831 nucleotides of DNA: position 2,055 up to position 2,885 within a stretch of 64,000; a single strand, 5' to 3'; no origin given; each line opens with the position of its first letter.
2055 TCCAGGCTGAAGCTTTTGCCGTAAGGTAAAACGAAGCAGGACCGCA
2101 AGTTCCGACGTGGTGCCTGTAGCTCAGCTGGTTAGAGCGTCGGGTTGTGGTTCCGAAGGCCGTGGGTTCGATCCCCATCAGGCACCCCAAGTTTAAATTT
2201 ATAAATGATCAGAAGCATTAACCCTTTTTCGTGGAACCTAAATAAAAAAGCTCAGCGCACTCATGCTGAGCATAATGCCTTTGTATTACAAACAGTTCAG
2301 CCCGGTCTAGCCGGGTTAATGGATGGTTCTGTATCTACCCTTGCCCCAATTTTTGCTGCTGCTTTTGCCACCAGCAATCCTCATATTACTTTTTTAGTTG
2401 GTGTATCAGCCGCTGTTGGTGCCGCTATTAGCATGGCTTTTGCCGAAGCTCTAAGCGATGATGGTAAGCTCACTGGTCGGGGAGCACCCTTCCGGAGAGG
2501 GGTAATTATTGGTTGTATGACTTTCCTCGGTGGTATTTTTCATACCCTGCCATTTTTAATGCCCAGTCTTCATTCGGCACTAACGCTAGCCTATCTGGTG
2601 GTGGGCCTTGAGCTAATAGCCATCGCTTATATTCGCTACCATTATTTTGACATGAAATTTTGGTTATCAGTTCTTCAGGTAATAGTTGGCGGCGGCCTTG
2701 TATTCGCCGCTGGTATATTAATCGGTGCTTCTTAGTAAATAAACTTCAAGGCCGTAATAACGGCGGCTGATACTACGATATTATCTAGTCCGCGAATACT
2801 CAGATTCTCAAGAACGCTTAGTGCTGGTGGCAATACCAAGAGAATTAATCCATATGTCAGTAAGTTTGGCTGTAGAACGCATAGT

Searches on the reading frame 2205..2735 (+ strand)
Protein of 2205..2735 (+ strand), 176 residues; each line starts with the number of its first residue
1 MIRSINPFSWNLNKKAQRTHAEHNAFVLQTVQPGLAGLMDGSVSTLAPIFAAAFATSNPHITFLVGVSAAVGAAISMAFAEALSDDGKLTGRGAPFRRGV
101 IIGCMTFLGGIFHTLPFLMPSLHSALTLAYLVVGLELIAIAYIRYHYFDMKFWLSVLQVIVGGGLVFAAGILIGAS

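Call 36: find_encoding_contigs(protein=window:2205-2735:+, flank=10000, max_places=1)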
Protein window:2205-2735:+ (176 aa): 4 contigs read that carry it; 1 place shown.
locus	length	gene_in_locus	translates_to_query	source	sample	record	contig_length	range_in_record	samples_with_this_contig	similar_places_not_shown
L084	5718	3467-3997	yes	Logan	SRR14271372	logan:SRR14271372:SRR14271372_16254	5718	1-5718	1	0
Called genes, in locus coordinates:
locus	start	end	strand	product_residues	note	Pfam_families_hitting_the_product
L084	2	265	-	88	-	?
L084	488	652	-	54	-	-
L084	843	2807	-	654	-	-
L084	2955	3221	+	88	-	-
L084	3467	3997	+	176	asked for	PF01988:VIT1 (weak)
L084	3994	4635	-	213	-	-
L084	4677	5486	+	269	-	-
